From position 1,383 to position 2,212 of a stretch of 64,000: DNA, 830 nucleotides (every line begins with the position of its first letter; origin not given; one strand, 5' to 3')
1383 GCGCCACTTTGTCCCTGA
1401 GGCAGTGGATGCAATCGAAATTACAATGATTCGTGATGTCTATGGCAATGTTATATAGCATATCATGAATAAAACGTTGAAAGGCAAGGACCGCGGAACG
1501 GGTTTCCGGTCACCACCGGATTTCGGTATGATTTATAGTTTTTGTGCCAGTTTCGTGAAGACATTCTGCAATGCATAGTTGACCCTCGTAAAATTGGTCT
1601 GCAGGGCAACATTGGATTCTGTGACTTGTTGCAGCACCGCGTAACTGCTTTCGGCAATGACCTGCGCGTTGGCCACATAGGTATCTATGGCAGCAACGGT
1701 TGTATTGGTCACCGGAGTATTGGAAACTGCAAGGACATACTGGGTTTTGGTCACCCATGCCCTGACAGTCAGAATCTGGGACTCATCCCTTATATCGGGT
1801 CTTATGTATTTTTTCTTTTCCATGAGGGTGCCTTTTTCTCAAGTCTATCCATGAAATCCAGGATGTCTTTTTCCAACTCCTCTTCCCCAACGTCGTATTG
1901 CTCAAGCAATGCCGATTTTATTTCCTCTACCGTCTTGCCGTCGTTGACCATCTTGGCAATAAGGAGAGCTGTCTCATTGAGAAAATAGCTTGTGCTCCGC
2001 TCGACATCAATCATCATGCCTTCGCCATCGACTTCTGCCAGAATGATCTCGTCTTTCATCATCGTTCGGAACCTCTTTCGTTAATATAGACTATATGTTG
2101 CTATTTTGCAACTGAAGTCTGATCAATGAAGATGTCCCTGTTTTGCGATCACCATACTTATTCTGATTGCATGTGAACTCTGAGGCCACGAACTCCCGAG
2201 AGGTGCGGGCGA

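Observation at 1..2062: RiPP-like operon: PqqD-family gene, a 96-aa Cys-free T/V/N/A/Q-rich peptide, and two overlapping paralogous radical-SAM genes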

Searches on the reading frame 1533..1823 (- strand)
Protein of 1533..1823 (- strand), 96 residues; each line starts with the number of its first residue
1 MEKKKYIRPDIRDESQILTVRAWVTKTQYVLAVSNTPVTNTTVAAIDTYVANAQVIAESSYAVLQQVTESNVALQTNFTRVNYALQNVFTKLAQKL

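Call 5: search_protein_families(library=ncbifam, proteins=[window:1533-1823:-], max_evalue=0.1)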
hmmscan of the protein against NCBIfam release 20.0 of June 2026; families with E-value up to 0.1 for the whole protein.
window:1533-1823:- (96 aa): 0 families

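Call 6: search_protein_families(library=pfam, proteins=[window:1533-1823:-], max_evalue=0.1)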
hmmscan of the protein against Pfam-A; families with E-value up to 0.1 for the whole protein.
window:1533-1823:- (96 aa): 0 families

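Call 7: find_homologous_proteins(query=window:1533-1823:-, max_evalue=0.01)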
Query window:1533-1823:- (96 aa): 21 proteins with E <= 0.01 among 23 candidates.
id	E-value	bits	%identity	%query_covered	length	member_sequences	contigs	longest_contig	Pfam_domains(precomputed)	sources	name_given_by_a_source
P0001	3.2e-47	175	93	98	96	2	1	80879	-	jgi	jgi:hypothetical protein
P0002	1.9e-43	163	84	100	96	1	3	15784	-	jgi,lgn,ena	-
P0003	9.7e-41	155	78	100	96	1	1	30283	-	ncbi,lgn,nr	ncbi:MAG: hypothetical protein Q7I89_02580 [Syntrophales bacterium]|nr:hypothetical protein [Syntrop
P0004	1.1e-40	155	80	99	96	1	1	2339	-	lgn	-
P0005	6.0e-40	152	80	98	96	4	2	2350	-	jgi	jgi:hypothetical protein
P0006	4.1e-39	150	78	100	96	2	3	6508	-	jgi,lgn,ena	-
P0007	1.2e-36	142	80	98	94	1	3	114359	-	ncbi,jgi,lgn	-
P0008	7.2e-32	127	68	100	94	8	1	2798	-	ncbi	-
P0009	1.7e-29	119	66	99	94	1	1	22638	-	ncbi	ncbi:hypothetical protein ACFL0H_06200 [Thermodesulfobacteriota bacterium]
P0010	1.2e-23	100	61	97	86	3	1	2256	-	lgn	-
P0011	3.8e-22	96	60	97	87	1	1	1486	-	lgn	-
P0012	1.5e-21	94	59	99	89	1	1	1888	-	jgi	jgi:hypothetical protein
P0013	3.0e-21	93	59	98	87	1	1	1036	-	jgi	-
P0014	8.2e-21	91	56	99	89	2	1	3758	-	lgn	-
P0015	1.3e-20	91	55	98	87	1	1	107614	-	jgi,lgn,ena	-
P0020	3.6e-12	64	44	97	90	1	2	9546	-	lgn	-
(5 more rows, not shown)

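Call 14: find_related_loci(query=A1, collection=genome_contigs, flank=10000)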
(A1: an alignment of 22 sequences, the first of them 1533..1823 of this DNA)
Query A1 (96 aa) in genome_contigs; peptide patterns used: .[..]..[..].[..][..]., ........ (x = any residue, [..] = any of these).
84 stretches matched a pattern; 12 encode a relative of the query (tblastn E <= 1e-3); 11 distinct loci.
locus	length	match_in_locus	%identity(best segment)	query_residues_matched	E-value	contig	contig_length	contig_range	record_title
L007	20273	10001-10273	79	6-96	2e-44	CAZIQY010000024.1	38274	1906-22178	MAG TPA_asm: uncultured Syntrophaceae bacterium isolate SRP098346_co1_212 genome assembly, contig: NODE_625_length_38274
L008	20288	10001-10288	78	1-96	9e-44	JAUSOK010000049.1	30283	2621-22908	MAG: Syntrophales bacterium isolate E21_concoct.bin.66_sub E21_k141_152740, whole genome shotgun sequence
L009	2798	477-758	68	1-96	1e-35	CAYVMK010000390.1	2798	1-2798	MAG TPA_asm: uncultured Desulfonema sp. isolate binchicken_co220_146 genome assembly, contig: NODE_24925_length_2798_cov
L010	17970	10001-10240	64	1-87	2e-28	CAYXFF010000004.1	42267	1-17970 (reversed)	MAG TPA_asm: uncultured Syntrophaceae bacterium isolate SRP178699_co1_457 genome assembly, contig: NODE_853_length_42267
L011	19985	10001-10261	52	1-94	2e-25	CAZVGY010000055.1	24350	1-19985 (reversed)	MAG TPA_asm: uncultured Desulfobacteraceae bacterium isolate SRP338002_co1_143 genome assembly, contig: NODE_1907_length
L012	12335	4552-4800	53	6-95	6e-25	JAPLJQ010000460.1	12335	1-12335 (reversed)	MAG: Deltaproteobacteria bacterium isolate LacPavin_0419_WC70S_MAG_49_10 LacPavin_0419_WC70S_scaffold_1189817, whole gen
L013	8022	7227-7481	50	1-92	1e-21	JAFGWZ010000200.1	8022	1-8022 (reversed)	MAG: Deltaproteobacteria bacterium isolate ZodW_Metabat.303 k87_16924053, whole genome shotgun sequence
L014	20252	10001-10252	45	1-91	3e-19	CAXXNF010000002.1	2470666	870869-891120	MAG: Syntrophales bacterium isolate 28f6f31c-1abc-45c3-9ff4-d3034646c4f0 genome assembly, contig: contig_2, whole genome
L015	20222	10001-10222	53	1-81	7e-19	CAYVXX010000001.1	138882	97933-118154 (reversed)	MAG TPA_asm: uncultured Syntrophales bacterium isolate SRP178699_co1_423 genome assembly, contig: NODE_41_length_138882_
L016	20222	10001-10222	46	1-81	3e-16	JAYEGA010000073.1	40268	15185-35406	MAG: Thermodesulfobacteriota bacterium isolate MAG258 MAG258_73, whole genome shotgun sequence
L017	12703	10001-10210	44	1-75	6e-12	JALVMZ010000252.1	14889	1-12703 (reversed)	MAG: Desulfobacteraceae bacterium isolate A3_maxbin2_scaf2bin.136 A3_NODE_2543_length_14889_cov_2.652825, whole genome s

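Call 30: predict_structure(alignment_id=A1)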
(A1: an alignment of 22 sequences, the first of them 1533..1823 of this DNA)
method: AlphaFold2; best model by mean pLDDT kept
length: 96 residues; sequences in the alignment: 22
mean_pLDDT: 70.9   pTM: 0.35
mean pLDDT of the five models: 70.9, 67.0, 65.4, 63.8, 60.9
residues with pLDDT >= 90: 23; 70-90: 18; 50-70: 50; < 50: 5
segments of 3 or more residues with pLDDT < 50: none
pLDDT, mean of each block of 10 residues (from residue 1): 57 58 56 55 64 70 86 93 94 83
secondary structure, 60 per line:
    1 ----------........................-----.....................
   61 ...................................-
elements in order: H11-34 H40-95

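Call 31: find_encoding_contigs(protein=P0015, flank=10000, max_places=1)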
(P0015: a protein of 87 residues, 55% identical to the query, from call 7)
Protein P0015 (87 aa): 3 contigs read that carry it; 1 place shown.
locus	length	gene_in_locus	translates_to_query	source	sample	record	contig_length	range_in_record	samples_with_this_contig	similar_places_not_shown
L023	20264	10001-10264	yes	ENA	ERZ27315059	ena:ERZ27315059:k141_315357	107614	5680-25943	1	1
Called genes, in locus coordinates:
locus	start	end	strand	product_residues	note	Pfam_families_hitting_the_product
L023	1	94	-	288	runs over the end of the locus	PF13489:Methyltransf_23, PF13847:Methyltransf_31, PF08241:Methyltransf_11, PF08242:Methyltransf_12, PF13649:Methyltransf_25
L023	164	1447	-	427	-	PF00005:ABC_tran, PF14524:Wzt_C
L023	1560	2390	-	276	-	PF01061:ABC2_membrane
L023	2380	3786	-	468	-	PF04932:Wzy_C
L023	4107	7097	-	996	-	PF02706:Wzz (weak), PF13807:GNVR, PF01656:CbiA (weak), PF10609:ParA, PF13614:AAA_31, PF08239:SH3_3 (faint), PF14627:DUF4453 (faint)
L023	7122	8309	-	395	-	PF02563:Poly_export, PF22461:SLBB_2, PF10531:SLBB (weak), PF22461:SLBB_2 (weak)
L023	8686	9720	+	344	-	PF13487:HD_5, PF01966:HD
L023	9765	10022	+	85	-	PF05402:PqqD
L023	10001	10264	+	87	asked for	-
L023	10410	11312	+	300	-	PF04055:Radical_SAM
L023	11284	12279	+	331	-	PF04055:Radical_SAM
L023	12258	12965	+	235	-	-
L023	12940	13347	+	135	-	PF00717:Peptidase_S24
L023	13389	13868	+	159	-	-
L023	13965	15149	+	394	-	PF14907:NTP_transf_5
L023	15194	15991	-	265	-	PF05621:TniB, PF13191:AAA_16 (faint), PF13401:AAA_22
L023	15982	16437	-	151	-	PF01451:LMWPc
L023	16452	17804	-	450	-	PF01590:GAF (weak), PF13185:GAF_2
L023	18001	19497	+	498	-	PF02789:Peptidase_M17_N, PF00883:Peptidase_M17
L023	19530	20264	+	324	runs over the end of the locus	PF00005:ABC_tran, PF13304:AAA_21 (weak), PF08352:oligo_HPY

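Call 32: find_encoding_contigs(protein=P0007, flank=10000, max_places=1)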
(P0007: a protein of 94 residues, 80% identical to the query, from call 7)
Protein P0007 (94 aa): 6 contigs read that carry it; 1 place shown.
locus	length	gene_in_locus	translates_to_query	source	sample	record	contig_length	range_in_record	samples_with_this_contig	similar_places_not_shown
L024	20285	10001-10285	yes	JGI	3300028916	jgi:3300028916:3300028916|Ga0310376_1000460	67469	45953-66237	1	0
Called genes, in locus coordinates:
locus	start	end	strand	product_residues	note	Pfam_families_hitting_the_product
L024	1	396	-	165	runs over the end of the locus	PF05229:SCPU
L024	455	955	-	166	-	PF05229:SCPU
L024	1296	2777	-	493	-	PF13581:HATPase_c_2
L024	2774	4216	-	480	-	PF00083:Sugar_tr, PF07690:MFS_1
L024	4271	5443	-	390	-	PF12704:MacB_PCD, PF02687:FtsX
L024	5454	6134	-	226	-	PF00005:ABC_tran, PF02463:SMC_N (faint), PF13304:AAA_21 (faint)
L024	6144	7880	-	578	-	PF00989:PAS, PF13188:PAS_8 (weak), PF13426:PAS_9 (weak), PF25973:BSH_CzcB (faint), PF25990:Beta-barrel_YknX (weak), PF25967:RND-MFP_C (weak)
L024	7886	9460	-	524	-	PF02321:OEP (weak)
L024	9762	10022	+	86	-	PF05402:PqqD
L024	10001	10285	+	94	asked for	-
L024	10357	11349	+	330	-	PF04055:Radical_SAM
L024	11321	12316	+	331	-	PF04055:Radical_SAM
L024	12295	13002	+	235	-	-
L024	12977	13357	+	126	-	PF00717:Peptidase_S24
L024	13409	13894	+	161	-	-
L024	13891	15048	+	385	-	PF14907:NTP_transf_5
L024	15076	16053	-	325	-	-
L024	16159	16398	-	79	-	-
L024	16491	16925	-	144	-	PF00072:Response_reg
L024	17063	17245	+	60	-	-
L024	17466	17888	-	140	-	-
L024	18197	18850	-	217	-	PF09411:PagL (faint), PF13505:OMP_b-brl, PF13568:OMP_b-brl_2 (weak), PF02462:Opacity (weak), PF01617:Surface_Ag_2 (weak)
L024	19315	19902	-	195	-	-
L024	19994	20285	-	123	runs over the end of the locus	PF01814:Hemerythrin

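Call 33: find_encoding_contigs(protein=P0020, flank=10000, max_places=1)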
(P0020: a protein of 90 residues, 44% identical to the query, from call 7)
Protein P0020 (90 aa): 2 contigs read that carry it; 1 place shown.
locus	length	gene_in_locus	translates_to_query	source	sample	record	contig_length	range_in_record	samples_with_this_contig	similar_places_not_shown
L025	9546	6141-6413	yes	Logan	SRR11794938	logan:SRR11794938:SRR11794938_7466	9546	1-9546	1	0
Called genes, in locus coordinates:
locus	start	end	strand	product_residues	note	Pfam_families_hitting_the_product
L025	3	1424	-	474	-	?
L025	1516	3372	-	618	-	PF00999:Na_H_Exchanger, PF02254:TrkA_N, PF27452:KefB_C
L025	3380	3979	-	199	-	PF02525:Flavodoxin_2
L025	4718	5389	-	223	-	PF20125:DUF6515, PF06347:SH3_4 (weak), PF08239:SH3_3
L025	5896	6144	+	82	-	PF05402:PqqD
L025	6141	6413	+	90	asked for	-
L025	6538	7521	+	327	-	PF04055:Radical_SAM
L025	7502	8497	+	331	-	PF04055:Radical_SAM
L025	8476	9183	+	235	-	-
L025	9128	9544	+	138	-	PF00717:Peptidase_S24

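Call 73: search_solved_structures(query=A1, max_evalue=5)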
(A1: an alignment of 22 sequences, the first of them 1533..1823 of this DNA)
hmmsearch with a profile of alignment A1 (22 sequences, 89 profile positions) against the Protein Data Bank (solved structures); distinct sequences matched with E-value up to 5: 2.
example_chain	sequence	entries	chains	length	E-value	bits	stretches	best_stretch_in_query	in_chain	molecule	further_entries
8x7z_A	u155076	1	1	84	0.83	13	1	38-87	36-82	HR1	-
5yl9_A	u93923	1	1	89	4.1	10.8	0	41-75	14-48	Spike glycoprotein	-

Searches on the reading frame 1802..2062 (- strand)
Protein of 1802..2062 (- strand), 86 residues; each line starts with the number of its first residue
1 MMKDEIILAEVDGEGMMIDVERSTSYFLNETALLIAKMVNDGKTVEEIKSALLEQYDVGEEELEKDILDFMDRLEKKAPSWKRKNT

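Call 5: search_protein_families(library=ncbifam, proteins=[window:1802-2062:-], max_evalue=0.1)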
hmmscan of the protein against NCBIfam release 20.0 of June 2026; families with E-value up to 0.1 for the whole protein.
window:1802-2062:- (86 aa): 9 families
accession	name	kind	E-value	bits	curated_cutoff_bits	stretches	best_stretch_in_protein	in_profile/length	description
NF033536.1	lasso_PqqD_Bac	exception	4.1e-10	39.7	80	1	3-76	9-82/88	lasso peptide biosynthesis PqqD family chaperone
NF033530.1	lasso_PqqD_Strm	exception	5.6e-10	39.3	70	1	4-76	2-74/78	lasso peptide biosynthesis PqqD family chaperone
TIGR03859.1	PQQ_PqqD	equivalog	5.7e-08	32.5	46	1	28-77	29-77/81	pyrroloquinoline quinone biosynthesis peptide chaperone PqqD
TIGR04302.1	geo_PqqD_fam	equivalog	3.8e-06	27.3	100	1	29-77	50-97/102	GeoRSP system PqqD family peptide chaperone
NF002535.0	PRK02079.1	equivalog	1.1e-05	25.1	101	1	28-77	38-86/92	pyrroloquinoline quinone biosynthesis peptide chaperone PqqD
TIGR04248.1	SCM_PqqD_rel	equivalog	4.7e-05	23.5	100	1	10-77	11-78/84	SynChlorMet cassette protein ScmD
TIGR04353.1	PqqD_rel_X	equivalog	0.00099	20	35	1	24-75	14-68/74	HPr-rel-A system PqqD family peptide chaperone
NF050069.2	PqqD_rel_WgkC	exception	0.0035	17.3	110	1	19-74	25-80/103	PqqD family peptide maturation chaperone WgkC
NF005246.0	PRK06756.1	subfamily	0.036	14.1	130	1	40-76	42-78/148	flavodoxin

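Call 6: search_protein_families(library=pfam, proteins=[window:1802-2062:-], max_evalue=0.1)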
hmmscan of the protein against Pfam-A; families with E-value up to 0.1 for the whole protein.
window:1802-2062:- (86 aa): 4 families
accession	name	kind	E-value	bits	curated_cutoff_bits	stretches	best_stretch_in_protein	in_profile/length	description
PF05402.18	PqqD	-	7.4e-15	55.5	23.4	1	15-77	2-64/67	Coenzyme PQQ synthesis protein D (PqqD)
PF01466.24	Skp1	-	0.012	15.8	22.3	1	32-65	8-40/48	Skp1 family, dimerisation domain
PF14804.11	Jag_N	-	0.037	14.9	25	1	42-69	3-30/50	Jag N-terminus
PF05184.20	SapB_1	-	0.037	14.5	25.2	0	35-53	13-31/38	Saposin-like type B, region 1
